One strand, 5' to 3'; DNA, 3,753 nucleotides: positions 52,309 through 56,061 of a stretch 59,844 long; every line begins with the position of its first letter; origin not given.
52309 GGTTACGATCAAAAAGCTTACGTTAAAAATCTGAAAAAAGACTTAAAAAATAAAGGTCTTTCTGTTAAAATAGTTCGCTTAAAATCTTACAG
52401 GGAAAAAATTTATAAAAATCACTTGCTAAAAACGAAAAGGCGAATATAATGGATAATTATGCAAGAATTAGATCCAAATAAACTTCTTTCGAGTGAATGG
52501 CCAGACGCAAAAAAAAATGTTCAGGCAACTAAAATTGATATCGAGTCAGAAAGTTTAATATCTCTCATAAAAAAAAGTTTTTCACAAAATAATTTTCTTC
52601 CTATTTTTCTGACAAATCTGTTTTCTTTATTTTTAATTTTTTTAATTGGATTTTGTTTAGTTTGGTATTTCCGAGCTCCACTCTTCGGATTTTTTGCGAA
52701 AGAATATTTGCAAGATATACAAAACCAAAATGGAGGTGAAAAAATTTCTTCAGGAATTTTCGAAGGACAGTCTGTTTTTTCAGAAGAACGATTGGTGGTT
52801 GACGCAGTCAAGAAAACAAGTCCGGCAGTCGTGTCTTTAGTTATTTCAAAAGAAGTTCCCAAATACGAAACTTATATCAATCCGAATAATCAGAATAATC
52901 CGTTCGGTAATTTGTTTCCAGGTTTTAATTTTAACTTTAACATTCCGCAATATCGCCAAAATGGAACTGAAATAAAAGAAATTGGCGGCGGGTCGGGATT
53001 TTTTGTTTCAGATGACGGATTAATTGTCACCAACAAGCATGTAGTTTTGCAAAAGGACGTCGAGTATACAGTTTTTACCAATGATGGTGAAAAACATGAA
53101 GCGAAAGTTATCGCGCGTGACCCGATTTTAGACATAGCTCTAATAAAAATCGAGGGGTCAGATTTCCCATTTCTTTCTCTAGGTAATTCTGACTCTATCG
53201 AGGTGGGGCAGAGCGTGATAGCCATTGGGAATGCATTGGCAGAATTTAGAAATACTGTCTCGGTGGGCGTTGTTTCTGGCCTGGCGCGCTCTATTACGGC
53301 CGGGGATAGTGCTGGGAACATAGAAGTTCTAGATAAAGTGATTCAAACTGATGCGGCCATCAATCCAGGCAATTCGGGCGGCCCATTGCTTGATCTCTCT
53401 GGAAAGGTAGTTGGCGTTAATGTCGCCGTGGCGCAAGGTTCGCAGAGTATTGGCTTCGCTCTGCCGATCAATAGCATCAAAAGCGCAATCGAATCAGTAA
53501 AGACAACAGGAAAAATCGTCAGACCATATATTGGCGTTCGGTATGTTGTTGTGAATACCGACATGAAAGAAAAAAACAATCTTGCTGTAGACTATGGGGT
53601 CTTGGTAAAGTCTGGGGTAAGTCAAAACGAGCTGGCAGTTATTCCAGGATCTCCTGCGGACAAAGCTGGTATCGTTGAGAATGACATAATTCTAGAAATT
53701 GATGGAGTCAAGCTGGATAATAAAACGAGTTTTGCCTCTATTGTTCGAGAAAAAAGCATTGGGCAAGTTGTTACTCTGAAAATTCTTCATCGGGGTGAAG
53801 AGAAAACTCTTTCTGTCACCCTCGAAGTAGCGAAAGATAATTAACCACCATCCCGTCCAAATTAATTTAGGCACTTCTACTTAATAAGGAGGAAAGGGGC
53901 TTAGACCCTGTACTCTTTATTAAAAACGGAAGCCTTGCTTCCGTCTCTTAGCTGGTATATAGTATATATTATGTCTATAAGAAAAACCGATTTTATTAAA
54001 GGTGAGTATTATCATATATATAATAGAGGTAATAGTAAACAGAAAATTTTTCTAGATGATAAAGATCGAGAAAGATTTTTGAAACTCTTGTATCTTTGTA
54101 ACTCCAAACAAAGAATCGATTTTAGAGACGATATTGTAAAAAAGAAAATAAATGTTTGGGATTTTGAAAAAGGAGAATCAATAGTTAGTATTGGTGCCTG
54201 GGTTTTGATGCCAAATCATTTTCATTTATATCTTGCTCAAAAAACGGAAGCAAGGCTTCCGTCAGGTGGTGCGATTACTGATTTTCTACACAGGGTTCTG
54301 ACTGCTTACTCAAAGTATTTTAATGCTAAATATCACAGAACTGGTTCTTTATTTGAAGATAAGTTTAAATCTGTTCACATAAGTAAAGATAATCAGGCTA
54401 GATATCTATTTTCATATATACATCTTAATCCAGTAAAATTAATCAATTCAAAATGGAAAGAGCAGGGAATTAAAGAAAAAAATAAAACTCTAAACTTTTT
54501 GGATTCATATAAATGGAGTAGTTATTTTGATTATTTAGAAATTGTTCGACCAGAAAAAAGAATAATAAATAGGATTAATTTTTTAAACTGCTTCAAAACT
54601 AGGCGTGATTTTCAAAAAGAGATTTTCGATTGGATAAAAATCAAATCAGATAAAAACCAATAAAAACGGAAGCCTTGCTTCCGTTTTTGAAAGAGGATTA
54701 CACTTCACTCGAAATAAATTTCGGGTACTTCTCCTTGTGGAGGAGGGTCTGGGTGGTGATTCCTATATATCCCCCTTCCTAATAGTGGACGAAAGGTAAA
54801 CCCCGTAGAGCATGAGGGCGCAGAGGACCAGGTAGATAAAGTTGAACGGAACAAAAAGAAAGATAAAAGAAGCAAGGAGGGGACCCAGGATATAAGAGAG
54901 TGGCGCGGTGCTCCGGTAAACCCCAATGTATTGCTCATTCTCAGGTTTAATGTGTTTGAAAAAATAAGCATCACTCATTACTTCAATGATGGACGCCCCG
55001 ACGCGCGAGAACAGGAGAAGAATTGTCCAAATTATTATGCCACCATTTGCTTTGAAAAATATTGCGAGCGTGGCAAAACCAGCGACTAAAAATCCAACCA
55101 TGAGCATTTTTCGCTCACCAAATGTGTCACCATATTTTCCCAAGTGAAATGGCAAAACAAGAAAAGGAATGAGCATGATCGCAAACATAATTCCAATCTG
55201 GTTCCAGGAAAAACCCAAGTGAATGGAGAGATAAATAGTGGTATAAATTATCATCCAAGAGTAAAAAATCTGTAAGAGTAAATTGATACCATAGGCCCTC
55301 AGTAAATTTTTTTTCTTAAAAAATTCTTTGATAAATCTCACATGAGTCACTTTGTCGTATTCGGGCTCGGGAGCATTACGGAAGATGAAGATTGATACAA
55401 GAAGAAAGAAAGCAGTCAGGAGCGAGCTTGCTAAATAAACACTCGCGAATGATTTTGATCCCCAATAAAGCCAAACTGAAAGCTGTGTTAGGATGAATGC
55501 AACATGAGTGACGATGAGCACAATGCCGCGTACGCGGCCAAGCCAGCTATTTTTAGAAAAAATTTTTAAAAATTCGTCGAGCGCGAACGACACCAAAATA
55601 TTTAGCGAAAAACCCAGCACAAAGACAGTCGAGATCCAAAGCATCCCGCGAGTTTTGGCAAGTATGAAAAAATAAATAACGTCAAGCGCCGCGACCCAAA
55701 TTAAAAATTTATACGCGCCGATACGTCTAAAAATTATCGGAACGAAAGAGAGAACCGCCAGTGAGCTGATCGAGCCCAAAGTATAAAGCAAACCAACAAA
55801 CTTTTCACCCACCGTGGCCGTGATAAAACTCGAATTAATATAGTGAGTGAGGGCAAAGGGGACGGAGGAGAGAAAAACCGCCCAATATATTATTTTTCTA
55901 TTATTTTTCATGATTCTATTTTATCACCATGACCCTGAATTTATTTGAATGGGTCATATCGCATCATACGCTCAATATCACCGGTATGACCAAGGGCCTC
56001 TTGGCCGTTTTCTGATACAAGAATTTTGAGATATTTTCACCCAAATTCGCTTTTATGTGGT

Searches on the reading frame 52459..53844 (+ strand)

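Call 63: search_protein_families(library=pfam, proteins=[window:52459-53844:+], max_evalue=0.001)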
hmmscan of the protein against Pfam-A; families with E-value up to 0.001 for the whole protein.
window:52459-53844:+ (461 aa): 6 families
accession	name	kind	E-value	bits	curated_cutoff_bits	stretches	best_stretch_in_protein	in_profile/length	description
PF13365.12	Trypsin_2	-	5.5e-34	118.4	27.6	1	178-320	1-144/144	Trypsin-like peptidase domain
PF00089.32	Trypsin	-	2.5e-16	60.6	20.6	1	179-344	28-220/220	Trypsin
PF13180.12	PDZ_2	-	3.1e-13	50.2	27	1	356-455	1-80/80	PDZ domain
PF17820.7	PDZ_6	-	8e-11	42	27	1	393-442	4-52/54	PDZ domain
PF10459.15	Peptidase_S46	-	1.1e-06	28.1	22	1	175-197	46-68/698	Peptidase S46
PF00595.29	PDZ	-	3e-06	28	23.2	1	394-443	32-81/81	PDZ domain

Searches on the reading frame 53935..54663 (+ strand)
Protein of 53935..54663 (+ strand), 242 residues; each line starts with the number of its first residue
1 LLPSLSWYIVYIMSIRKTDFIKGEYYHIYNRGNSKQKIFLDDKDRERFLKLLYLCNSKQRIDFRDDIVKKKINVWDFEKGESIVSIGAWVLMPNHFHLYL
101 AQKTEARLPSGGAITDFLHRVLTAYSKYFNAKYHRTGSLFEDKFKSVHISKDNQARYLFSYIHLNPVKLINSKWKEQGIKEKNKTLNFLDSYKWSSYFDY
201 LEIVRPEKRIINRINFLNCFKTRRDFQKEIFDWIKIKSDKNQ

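Call 63: search_protein_families(library=pfam, proteins=[window:53935-54663:+], max_evalue=0.001)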
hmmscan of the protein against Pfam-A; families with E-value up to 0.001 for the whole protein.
window:53935-54663:+ (242 aa): 1 family
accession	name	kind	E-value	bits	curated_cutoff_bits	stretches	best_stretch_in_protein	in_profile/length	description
PF01797.21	Y1_Tnp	-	0.00051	20.6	23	0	73-163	30-119/121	Transposase IS200 like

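Call 64: search_protein_families(library=ncbifam, proteins=[window:53935-54663:+], max_evalue=0.01)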
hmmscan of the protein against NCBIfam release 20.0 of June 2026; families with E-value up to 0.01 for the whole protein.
window:53935-54663:+ (242 aa): 1 family
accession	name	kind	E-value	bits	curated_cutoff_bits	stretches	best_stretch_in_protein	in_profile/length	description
NF047646.1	REP_Tyr_transpos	equivalog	1.4e-10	41.2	80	1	59-168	22-133/146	REP-associated tyrosine transposase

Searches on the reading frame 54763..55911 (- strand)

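Call 63: search_protein_families(library=pfam, proteins=[window:54763-55911:-], max_evalue=0.001)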
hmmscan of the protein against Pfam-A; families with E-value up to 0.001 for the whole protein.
window:54763-55911:- (382 aa): 2 families
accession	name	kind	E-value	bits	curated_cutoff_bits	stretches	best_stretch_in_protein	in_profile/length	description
PF07690.21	MFS_1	-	5.4e-17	62.2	33.4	1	216-370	9-164/347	Major Facilitator Superfamily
PF12832.13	MFS_1_like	-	0.00029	20.4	25.2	1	223-376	21-173/373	MFS_1 like family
